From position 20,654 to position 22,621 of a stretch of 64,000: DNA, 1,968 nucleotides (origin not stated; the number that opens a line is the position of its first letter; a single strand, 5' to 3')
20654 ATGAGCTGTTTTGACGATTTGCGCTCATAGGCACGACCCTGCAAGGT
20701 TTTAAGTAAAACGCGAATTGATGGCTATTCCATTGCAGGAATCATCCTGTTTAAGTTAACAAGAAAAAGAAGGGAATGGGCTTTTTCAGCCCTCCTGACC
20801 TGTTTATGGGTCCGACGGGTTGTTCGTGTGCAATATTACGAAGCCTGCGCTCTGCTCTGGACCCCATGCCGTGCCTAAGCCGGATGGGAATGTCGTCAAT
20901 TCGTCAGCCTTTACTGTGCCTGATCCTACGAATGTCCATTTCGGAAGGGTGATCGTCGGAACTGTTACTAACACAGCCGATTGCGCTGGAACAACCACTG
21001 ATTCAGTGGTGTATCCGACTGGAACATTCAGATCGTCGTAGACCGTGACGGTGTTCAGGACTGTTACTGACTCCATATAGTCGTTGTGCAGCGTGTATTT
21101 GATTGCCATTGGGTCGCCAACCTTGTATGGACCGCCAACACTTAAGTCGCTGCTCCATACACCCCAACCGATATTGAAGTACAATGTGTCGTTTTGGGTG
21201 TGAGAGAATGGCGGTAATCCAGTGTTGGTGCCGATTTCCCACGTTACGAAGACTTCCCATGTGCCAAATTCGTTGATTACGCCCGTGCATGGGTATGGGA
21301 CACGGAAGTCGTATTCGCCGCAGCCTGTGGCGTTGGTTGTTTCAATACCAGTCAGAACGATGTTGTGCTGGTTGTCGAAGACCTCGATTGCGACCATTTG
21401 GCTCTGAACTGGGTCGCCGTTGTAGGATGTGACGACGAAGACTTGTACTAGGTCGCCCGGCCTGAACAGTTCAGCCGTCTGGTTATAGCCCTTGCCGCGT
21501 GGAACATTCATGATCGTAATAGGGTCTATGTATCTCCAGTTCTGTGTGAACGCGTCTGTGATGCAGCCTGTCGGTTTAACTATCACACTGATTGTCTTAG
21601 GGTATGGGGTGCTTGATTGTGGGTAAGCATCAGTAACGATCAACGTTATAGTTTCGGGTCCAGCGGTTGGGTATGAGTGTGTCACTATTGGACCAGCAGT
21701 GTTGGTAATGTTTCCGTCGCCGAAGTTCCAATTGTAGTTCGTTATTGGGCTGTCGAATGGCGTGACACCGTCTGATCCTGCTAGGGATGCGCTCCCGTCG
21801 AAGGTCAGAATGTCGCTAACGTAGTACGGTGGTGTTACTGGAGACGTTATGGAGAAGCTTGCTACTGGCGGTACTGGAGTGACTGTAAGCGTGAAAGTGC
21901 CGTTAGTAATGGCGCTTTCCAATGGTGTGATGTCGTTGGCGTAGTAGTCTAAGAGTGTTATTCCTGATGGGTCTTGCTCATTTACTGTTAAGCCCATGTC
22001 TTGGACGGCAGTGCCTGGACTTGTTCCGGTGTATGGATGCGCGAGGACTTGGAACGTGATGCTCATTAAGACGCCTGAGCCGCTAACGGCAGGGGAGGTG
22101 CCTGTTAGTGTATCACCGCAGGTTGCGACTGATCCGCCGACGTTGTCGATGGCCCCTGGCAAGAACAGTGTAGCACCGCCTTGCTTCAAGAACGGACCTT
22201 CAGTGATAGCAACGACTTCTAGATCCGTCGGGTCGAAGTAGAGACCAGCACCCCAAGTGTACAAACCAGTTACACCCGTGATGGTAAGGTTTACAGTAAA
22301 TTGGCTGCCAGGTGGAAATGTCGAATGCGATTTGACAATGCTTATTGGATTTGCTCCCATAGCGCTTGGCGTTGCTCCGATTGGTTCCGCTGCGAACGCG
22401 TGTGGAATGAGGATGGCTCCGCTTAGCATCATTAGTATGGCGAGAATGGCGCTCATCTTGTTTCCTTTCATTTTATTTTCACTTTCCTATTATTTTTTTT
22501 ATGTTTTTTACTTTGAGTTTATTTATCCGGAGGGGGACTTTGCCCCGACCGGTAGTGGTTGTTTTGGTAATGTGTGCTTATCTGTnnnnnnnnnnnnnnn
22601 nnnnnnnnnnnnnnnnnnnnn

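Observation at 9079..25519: Cohesin-dockerin surface network with no carbohydrate-active enzymes: candidate archaeal 'adhesome/nutrient-capture' assembly system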

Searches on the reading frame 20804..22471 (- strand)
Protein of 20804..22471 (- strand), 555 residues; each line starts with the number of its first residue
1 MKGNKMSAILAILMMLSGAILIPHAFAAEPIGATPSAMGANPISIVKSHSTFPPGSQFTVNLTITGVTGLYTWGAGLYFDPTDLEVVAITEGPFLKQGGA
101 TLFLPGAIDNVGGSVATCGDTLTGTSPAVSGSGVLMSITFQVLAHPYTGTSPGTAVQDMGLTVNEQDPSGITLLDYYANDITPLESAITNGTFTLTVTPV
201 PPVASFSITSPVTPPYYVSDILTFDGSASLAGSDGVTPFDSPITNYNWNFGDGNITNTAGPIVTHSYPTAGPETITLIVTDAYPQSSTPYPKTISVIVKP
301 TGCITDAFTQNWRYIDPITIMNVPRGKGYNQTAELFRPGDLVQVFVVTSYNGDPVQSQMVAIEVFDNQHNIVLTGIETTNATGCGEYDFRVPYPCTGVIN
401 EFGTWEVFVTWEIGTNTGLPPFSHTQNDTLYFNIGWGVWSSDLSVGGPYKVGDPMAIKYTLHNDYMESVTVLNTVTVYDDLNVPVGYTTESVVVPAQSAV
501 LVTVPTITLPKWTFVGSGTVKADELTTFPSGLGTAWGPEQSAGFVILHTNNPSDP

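Call 3: search_protein_families(library=pfam, proteins=[window:20804-22471:-], max_evalue=0.01)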
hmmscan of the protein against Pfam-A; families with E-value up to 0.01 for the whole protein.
window:20804-22471:- (555 aa): 4 families
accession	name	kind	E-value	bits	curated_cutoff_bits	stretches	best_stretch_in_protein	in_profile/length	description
PF18911.6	PKD_4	-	1.6e-10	41.3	27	1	237-283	28-72/85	PKD domain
PF00801.26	PKD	-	2.8e-08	34.1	23.5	1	240-287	26-73/80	PKD domain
PF00963.24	Cohesin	-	4.5e-08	33.8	24.1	1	46-165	5-124/139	Cohesin domain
PF01835.25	MG2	-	0.006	17.4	32.8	0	335-392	10-68/96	MG2 domain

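Call 20: search_protein_families(library=ncbifam, proteins=[window:20804-22471:-], max_evalue=0.01)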
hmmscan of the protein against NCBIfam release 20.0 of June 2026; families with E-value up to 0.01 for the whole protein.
window:20804-22471:- (555 aa): 0 families

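Call 55: find_homologous_proteins(query=window:20804-22471:-, max_evalue=0.00001)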
Query window:20804-22471:- (555 aa): 82 proteins with E <= 0.00001 among 8000 candidates.
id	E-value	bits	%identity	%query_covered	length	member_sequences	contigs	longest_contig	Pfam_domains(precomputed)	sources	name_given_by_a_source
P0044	0.0e+0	1236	100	99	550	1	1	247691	PF00801.27,PF00963.25,PF18911.7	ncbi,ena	-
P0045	3.3e-217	741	66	99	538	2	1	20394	PF00801.27,PF01835.26,PF18911.7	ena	-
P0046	8.3e-164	564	55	99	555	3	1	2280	PF01835.26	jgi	-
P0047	6.0e-158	545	53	100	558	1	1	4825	PF00801.27,PF18911.7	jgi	jgi:hypothetical protein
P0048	1.4e-153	531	50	100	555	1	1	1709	PF00801.27,PF00963.25,PF18911.7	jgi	-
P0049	3.4e-148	513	50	99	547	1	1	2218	PF00801.27,PF18911.7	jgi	-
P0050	4.9e-146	506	48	99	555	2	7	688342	PF00801.27,PF18911.7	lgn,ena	-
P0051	1.3e-143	498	49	99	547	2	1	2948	PF00801.27,PF00963.25,PF18911.7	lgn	-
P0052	1.3e-141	491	49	100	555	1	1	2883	PF00801.27,PF00963.25,PF18911.7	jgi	jgi:hypothetical protein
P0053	1.4e-140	488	50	99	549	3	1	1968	PF00801.27,PF18911.7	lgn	-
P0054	2.4e-140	487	48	100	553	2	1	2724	PF00801.27,PF18911.7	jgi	jgi:PKD repeat protein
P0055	4.2e-136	473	38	92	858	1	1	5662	PF00801.27,PF00963.25,PF18911.7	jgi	-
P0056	3.4e-135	470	46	100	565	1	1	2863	PF00801.27,PF18911.7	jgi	-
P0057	8.9e-134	465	48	100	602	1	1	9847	-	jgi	jgi:hypothetical protein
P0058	3.4e-127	444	45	97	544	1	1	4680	PF00801.27,PF00963.25,PF18911.7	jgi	-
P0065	3.4e-114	401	38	93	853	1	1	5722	PF00801.27,PF00963.25,PF18911.7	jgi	jgi:hypothetical protein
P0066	1.7e-113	398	42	99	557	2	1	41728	PF00963.25,PF18911.7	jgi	-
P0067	2.5e-110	388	40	99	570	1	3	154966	PF00801.27,PF00963.25,PF18911.7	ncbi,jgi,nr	ncbi:MAG: PKD domain-containing protein [Candidatus Bathyarchaeia archaeon]|jgi:hypothetical protein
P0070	1.1e-107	379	40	92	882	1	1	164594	PF00801.27,PF00963.25,PF18911.7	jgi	jgi:hypothetical protein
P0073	2.3e-90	322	38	99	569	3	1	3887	PF00963.25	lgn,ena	-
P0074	1.4e-82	296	38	89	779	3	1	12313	PF00801.27,PF00963.25,PF18911.7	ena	-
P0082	2.8e-55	206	33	95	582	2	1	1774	PF00963.25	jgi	-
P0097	5.8e-22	96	38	50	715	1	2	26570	PF00801.27,PF00963.25,PF07705.18,PF18911.7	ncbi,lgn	-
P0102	3.7e-17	80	32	50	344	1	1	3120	PF00801.27,PF00963.25,PF18911.7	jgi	-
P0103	1.8e-16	78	35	52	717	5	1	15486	PF00801.27,PF00963.25,PF07705.18,PF18911.7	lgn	-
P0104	2.5e-16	78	43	18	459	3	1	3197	PF00963.25,PF07705.18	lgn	-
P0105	5.5e-15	73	25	89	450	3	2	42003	PF00963.25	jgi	jgi:hypothetical protein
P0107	2.8e-14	71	33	50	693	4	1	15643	PF22352.3,PF00801.27,PF00963.25,PF07705.18,PF18911.7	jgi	jgi:PKD repeat protein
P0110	1.3e-13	69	38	16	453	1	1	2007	PF12216.14,PF00404.25,PF00963.25,PF07705.18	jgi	jgi:hypothetical protein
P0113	1.2e-11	62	39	24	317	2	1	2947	PF00963.25,PF07705.18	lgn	-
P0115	3.3e-11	61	35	40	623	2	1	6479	PF22352.3,PF00801.27,PF00963.25,PF16640.12,PF07705.18,PF18911.7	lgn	-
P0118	2.5e-9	54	30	42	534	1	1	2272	PF22352.3,PF00801.27,PF00963.25,PF18911.7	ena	-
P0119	2.5e-8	51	28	42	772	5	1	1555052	PF00963.25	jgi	jgi:hypothetical protein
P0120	3.3e-8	51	28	42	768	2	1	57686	PF00963.25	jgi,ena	-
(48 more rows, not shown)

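Call 56: find_encoding_contigs(protein=P0067, flank=8000, max_places=1)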
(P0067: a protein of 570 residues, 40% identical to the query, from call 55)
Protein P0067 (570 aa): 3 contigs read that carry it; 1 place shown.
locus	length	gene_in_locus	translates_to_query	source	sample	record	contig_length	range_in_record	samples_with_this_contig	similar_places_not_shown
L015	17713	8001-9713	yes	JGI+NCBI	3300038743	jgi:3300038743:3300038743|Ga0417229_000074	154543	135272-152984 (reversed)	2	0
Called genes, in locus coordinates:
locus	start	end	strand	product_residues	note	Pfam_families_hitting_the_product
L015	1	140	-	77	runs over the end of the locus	PF01037:AsnC_trans_reg, PF03927:NapD (weak)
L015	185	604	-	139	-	PF01643:Acyl-ACP_TE (weak), PF13279:4HBT_2, PF03061:4HBT (weak)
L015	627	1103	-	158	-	PF00891:Methyltransf_2 (weak), PF01135:PCMT (weak), PF08123:DOT1 (weak), PF02353:CMAS (weak), PF13847:Methyltransf_31, PF08241:Methyltransf_11 (weak), PF13649:Methyltransf_25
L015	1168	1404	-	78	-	-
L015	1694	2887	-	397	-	PF05048:NosD, PF13229:Beta_helix, PF05048:NosD (weak), PF00404:Dockerin_1 (faint)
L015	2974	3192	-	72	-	-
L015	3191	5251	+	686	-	-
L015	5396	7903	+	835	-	PF00496:SBP_bac_5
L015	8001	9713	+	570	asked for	PF00963:Cohesin (weak), PF18911:PKD_4 (weak), PF00801:PKD (weak)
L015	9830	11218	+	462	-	PF05048:NosD, PF13229:Beta_helix (faint), PF00404:Dockerin_1 (weak)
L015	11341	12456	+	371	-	PF18998:Flg_new_2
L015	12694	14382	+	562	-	-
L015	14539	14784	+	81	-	-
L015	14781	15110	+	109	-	-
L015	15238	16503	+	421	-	PF07705:CARDB (weak)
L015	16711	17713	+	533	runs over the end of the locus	PF00801:PKD (faint), PF13895:Ig_2 (faint), PF13927:Ig_3 (faint), PF06832:BiPBP_C (faint), PF18911:PKD_4 (faint), PF22352:K319L-like_PKD (faint), PF07495:Y_Y_Y (faint), PF00404:Dockerin_1 (weak)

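Call 57: find_encoding_contigs(protein=P0066, flank=8000, max_places=1)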
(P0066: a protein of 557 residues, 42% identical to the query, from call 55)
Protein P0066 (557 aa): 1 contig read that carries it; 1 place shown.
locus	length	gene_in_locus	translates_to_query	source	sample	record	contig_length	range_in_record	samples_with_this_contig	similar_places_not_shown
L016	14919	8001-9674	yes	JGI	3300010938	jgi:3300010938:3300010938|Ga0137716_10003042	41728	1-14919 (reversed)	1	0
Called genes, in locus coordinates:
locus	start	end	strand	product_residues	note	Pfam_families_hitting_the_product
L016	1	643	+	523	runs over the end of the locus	PF12911:OppC_N, PF00528:BPD_transp_1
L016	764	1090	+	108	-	-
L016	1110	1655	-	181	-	-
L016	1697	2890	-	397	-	PF05048:NosD, PF13229:Beta_helix, PF05048:NosD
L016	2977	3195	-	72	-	-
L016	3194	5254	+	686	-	-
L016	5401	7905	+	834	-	PF00496:SBP_bac_5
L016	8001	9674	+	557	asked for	PF00963:Cohesin (weak), PF18911:PKD_4 (weak)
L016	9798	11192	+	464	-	PF05048:NosD, PF07602:DUF1565 (weak), PF13229:Beta_helix, PF00404:Dockerin_1 (weak)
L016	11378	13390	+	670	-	PF18981:InlK_D3 (faint), PF07705:CARDB (faint), PF00801:PKD, PF18911:PKD_4, PF00801:PKD, PF18911:PKD_4, PF00404:Dockerin_1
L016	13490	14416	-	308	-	-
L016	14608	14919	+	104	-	?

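Call 58: find_encoding_contigs(protein=P0070, flank=8000, max_places=1)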
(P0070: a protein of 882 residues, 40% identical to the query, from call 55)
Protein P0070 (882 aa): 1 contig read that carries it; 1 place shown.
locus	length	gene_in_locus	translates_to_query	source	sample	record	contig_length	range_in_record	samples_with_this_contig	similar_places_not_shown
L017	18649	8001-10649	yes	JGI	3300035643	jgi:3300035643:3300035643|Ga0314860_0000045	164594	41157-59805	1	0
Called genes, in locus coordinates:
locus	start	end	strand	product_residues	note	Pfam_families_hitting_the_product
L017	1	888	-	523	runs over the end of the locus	PF12911:OppC_N (weak), PF00528:BPD_transp_1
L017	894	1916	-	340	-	PF19300:BPD_transp_1_N, PF00528:BPD_transp_1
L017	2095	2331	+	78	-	-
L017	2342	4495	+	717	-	-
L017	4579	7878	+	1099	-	PF00496:SBP_bac_5 (faint)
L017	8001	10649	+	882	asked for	PF00963:Cohesin (weak), PF00801:PKD (weak), PF18911:PKD_4 (weak)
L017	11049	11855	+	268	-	-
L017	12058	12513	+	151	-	-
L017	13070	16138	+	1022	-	PF01011:PQQ (faint), PF13360:PQQ_2, PF13570:Beta-prop_ACSF4, PF25171:Beta-prop_WDR36-Utp21_1st (faint), PF13360:PQQ_2, PF13570:Beta-prop_ACSF4, PF13360:PQQ_2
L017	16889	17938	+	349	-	PF00404:Dockerin_1 (weak)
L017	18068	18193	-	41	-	-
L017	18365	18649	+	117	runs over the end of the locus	-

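Call 69: predict_structure(alignment_id=A3)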
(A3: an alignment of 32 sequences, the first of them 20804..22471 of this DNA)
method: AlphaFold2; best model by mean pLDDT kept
length: 555 residues; sequences in the alignment: 32
mean_pLDDT: 86.9   pTM: 0.54
mean pLDDT of the five models: 86.9, 86.6, 85.2, 84.5, 83.3
residues with pLDDT >= 90: 326; 70-90: 180; 50-70: 32; < 50: 17
segments of 3 or more residues with pLDDT < 50: 1-4, 17-29
pLDDT, mean of each block of 10 residues (from residue 1): 51 50 40 81 86 88 92 94 93 89 90 93 83 94 79 85 90 89 90 85 91 86 94 76 95 95 95 95 91 87 89 89 82 88 93 90 94 94 93 73 91 78 86 91 90 91 90 96 94 91 88 93 95 91 91 68
secondary structure, 60 per line:
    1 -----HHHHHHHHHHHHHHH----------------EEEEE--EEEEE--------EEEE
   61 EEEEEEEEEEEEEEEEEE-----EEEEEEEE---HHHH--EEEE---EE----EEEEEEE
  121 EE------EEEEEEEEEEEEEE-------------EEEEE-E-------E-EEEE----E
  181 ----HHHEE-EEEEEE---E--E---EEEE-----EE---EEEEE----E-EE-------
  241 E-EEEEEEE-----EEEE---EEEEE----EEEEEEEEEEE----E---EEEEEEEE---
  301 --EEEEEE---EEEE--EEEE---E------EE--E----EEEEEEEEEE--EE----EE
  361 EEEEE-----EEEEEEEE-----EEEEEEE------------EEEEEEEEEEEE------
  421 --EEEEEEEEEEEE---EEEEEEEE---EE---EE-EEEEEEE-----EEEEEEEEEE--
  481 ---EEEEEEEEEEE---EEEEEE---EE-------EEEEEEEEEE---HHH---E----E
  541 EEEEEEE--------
elements in order: H6-20 E37-41 E44-48 E57-78 E84-91 H95-98 E101-104 E114-122 E129-142 E156-160 E172-175 E191-196 E207-210 E221-225 E243-249 E255-258 E262-266 E271-281 E290-297 E303-308 E312-315 E318-321 E341-350 E359-365 E371-378 E384-390 E403-414 E423-434 E438-445 E457-463 E469-478 E484-494 E498-503 E516-525 E540-547

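Call 71: fold_search(model_id=the predicted structure, library=pdb)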
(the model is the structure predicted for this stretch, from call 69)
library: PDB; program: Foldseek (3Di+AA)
matches with E <= 10: 1810; with E <= 0.001: 307
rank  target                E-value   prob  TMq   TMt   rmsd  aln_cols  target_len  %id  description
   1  8ayh_C                4.3e-11  1.00  0.16  0.14  26.6       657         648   10  Structure of Complement C5 in Complex with small molecule inhibitor and CVF (released 2022-12-21)
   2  9ijj_h                5.2e-11  1.00  0.18  0.09  38.7       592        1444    8  In situ structure of the central apparatus in mouse sperm axoneme. (released 2025-06-04)
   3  7ad7_B                2.1e-10  1.00  0.17  0.15  26.2       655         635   10  Crystal structure of human complement C5 in complex with the K8 bovine knob domain peptide. (released 2021-03-10)
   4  7sqc_T1               2.8e-10  1.00  0.22  0.21  34.4       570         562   11  Ciliary C1 central pair apparatus isolated from Chlamydomonas reinhardtii (released 2022-04-13)
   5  8cml_E                7.2e-10  1.00  0.17  0.15  26.5       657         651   10  Cryo-EM structure of complement C5 in complex with nanobodies UNbC5-1 and UNbC5-2 (released 2023-09-27)
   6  3pvm_A                9.5e-10  1.00  0.17  0.08  26.1       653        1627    9  Structure of Complement C5 in Complex with CVF (released 2011-01-19)
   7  4u4j                  1.0e-09  1.00  0.21  0.10  27.5       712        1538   10  Crystal structure of Salmonella alpha-2-macroglobulin mutant Y1175G (released 2014-09-17)
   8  4u48                  1.2e-09  1.00  0.22  0.10  27.1       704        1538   10  Crystal structure of Salmonella alpha-2-macroglobulin (released 2014-09-17)
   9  7som_D                1.2e-09  1.00  0.14  0.08  20.3       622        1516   10  Ciliary C2 central pair apparatus isolated from Chlamydomonas reinhardtii (released 2022-04-13)
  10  8wa2_D                1.7e-09  1.00  0.18  0.07  24.0       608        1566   12  cryo-EM structure of native mastigonemes isolated from Chlamydomonas reinhardtii at 3.0 angstrom resolution (released 2024-04-10)
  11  5i5k_B                1.8e-09  1.00  0.28  0.12  16.0       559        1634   10  Structure of complement C5 in complex with eculizumab (released 2016-03-16)
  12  7b2m_A                3.1e-09  1.00  0.27  0.24  15.7       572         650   10  Cryo-EM structure of complement C4b in complex with nanobody E3 (released 2022-03-02)
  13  7q62_B                5.5e-09  1.00  0.16  0.11  21.8       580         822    9  Structure of TEV cleaved A2ML1 dimer (A2ML1-TT dimer) (released 2022-04-20)
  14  5jpm_A                7.4e-09  1.00  0.26  0.24  15.1       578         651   11  Structure of the complex of human complement C4 with MASP-2 rebuilt using iMDFF (released 2016-08-10)
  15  5hcc_B                1.1e-08  1.00  0.16  0.14  26.5       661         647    9  Ternary complex of human Complement C5 with Ornithodoros moubata OmCI and Dermacentor andersoni RaCI3. (released 2016-03-30)
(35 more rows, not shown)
